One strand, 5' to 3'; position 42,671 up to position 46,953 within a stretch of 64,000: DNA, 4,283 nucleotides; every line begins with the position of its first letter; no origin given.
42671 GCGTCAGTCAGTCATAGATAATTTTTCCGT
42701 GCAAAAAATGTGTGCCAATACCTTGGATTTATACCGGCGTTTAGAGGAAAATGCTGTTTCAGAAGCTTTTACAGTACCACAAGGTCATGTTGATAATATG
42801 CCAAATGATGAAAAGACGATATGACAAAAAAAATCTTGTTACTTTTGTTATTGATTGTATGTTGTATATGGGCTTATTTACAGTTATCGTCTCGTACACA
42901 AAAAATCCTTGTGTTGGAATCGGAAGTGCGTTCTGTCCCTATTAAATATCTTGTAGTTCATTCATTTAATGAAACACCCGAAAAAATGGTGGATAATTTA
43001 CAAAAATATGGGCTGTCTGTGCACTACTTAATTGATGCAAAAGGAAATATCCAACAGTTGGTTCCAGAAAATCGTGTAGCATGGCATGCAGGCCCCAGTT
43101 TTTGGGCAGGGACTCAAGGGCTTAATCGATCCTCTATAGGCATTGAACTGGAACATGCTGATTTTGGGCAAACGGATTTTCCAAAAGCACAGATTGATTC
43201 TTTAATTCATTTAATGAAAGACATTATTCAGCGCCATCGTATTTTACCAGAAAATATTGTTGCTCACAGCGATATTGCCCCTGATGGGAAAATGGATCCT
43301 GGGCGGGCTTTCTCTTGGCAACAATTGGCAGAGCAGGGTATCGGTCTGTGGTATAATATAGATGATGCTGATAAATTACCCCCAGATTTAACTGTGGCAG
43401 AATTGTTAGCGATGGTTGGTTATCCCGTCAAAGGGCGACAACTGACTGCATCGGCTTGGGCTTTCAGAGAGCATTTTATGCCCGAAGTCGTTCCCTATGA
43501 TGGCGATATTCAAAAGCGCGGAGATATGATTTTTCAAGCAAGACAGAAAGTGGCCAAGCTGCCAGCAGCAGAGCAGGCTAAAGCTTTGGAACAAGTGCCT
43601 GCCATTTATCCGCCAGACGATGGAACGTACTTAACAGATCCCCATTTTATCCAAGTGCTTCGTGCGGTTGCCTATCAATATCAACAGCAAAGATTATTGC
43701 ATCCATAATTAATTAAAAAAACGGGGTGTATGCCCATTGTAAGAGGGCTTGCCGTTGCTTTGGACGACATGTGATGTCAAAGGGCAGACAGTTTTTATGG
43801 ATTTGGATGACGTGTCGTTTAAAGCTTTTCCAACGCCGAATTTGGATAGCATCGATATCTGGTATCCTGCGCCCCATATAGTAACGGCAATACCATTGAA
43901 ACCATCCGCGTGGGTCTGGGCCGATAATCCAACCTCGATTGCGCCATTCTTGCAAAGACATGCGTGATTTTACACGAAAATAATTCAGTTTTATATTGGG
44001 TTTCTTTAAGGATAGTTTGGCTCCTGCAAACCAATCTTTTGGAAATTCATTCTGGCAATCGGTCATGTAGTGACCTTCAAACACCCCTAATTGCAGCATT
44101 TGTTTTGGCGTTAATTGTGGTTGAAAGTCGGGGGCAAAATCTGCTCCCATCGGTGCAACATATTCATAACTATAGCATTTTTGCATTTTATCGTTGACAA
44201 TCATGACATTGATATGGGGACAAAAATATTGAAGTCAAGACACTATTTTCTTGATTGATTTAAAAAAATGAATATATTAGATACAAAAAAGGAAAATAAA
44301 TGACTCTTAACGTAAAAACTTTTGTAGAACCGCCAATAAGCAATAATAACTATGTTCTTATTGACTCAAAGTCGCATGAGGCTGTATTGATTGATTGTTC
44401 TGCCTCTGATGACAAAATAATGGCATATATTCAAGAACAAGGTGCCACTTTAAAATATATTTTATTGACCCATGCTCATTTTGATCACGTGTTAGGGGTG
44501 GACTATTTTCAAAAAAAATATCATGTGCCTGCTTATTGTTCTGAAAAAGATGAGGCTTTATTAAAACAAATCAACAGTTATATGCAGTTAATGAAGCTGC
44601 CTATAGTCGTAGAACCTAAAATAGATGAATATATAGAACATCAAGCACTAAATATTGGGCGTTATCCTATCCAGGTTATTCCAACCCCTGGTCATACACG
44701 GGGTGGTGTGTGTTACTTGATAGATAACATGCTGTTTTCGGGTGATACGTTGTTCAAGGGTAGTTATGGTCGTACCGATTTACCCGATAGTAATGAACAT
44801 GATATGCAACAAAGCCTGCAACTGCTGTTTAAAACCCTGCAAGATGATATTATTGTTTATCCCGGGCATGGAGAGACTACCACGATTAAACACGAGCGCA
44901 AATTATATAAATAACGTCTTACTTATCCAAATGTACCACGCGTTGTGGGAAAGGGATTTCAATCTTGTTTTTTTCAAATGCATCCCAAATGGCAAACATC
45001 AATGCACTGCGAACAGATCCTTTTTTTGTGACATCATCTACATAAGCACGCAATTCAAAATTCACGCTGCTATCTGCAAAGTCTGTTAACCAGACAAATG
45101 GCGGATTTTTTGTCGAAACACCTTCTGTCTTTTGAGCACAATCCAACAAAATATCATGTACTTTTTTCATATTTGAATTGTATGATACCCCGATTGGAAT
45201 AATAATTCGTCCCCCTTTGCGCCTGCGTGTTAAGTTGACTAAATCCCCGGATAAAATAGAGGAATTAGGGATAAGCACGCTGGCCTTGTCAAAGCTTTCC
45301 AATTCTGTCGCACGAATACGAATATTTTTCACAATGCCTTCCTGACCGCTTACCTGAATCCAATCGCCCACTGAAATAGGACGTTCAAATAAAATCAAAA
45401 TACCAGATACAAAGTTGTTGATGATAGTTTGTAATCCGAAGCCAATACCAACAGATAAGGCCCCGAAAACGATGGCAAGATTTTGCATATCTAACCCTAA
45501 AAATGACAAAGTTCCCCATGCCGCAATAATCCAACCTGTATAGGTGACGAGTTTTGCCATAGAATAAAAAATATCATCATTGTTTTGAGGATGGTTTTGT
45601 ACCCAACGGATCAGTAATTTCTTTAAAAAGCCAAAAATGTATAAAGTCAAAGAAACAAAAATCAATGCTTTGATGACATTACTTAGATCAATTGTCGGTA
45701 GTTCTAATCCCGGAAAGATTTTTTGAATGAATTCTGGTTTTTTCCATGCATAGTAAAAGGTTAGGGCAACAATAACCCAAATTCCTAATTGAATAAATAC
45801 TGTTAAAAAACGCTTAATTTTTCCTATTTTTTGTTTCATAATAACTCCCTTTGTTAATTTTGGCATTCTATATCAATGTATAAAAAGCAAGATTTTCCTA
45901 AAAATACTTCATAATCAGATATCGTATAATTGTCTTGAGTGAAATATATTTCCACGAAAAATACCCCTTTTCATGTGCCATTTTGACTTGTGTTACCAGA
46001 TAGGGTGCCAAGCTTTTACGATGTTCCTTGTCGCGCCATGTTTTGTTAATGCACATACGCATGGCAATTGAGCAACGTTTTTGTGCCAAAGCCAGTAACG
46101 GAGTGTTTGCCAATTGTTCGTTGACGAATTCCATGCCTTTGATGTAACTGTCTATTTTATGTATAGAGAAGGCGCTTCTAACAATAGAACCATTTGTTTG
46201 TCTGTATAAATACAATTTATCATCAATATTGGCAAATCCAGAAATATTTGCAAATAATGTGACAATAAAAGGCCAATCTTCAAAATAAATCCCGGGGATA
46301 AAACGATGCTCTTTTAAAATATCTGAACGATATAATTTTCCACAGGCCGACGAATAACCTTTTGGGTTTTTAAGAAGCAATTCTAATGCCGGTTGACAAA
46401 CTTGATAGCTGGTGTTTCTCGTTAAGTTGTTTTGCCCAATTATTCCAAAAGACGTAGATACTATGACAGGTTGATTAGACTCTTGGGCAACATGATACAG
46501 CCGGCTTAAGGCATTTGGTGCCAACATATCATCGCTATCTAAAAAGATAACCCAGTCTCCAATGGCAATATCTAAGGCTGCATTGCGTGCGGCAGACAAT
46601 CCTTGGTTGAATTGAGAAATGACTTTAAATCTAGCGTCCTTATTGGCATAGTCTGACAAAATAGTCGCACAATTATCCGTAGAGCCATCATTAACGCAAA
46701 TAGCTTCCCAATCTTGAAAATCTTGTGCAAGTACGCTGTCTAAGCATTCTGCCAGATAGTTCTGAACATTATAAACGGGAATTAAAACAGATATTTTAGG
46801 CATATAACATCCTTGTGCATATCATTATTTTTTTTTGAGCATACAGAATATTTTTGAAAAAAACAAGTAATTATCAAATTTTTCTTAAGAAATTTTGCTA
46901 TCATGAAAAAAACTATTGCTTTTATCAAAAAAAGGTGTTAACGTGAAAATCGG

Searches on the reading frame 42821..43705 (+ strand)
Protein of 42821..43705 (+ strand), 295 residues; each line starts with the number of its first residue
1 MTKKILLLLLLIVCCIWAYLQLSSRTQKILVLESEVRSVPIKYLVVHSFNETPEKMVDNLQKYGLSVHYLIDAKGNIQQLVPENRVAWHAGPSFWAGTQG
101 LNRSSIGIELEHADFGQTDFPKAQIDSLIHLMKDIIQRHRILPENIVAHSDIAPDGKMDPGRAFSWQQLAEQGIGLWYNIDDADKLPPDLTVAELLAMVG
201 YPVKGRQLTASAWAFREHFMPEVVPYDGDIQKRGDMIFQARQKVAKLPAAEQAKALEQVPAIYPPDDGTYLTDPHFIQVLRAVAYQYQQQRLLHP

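Call 20: search_protein_families(library=pfam, proteins=[window:42821-43705:+], max_evalue=0.01)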
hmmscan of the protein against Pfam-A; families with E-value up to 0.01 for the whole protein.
window:42821-43705:+ (295 aa): 1 family
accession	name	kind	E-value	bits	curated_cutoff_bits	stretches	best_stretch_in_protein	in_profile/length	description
PF01510.30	Amidase_2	-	8.6e-30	104.2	26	1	40-162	4-131/131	N-acetylmuramoyl-L-alanine amidase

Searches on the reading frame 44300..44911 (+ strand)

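Call 20: search_protein_families(library=pfam, proteins=[window:44300-44911:+], max_evalue=0.01)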
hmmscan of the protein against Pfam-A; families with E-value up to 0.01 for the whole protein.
window:44300-44911:+ (204 aa): 3 families
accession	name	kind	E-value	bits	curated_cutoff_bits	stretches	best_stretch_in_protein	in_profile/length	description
PF00753.33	Lactamase_B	-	2.1e-28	100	22.7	1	16-190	6-196/196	Metallo-beta-lactamase superfamily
PF12706.13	Lactamase_B_2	-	2.1e-09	37.7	27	1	29-150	3-143/200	Beta-lactamase superfamily domain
PF23023.1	Anti-Pycsar_Apyc1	-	0.0093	15.9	50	0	16-72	20-75/250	Anti-Pycsar protein Apyc1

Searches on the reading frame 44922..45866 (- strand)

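Call 24: search_protein_families(library=pfam, proteins=[window:44922-45866:-], max_evalue=0.01)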
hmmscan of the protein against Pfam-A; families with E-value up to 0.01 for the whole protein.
window:44922-45866:- (315 aa): 3 families
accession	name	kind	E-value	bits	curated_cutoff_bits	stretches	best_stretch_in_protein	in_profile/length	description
PF00924.24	MS_channel_2nd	-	4.8e-23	81.5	20.2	1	147-214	1-68/68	Mechanosensitive ion channel, beta-domain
PF21082.3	MS_channel_3rd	-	5.6e-19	68.8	21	1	222-304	2-88/88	Mechanosensitive ion channel MscS, C-terminal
PF21088.3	MS_channel_1st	-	0.0026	18.2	23.1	1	105-146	1-42/42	Mechanosensitive ion channel, transmembrane helices 2/3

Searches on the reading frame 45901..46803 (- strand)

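Call 24: search_protein_families(library=pfam, proteins=[window:45901-46803:-], max_evalue=0.01)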
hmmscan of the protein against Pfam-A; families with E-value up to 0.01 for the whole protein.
window:45901-46803:- (301 aa): 4 families
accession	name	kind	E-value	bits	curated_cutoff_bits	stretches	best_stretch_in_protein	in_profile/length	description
PF00535.33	Glycos_transf_2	-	3.2e-38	131.7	23.3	1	5-166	1-167/168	Glycosyl transferase family 2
PF10111.15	Glyco_tranf_2_2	-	2e-10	41.1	27.3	1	5-110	1-110/276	Glycosyltransferase like family 2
PF13641.12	Glyco_tranf_2_3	-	4.8e-10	40.3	27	1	2-111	1-115/230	Glycosyltransferase like family 2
PF13704.12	Glyco_tranf_2_4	-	0.00017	22.5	27.5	1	12-95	2-85/98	Glycosyl transferase family 2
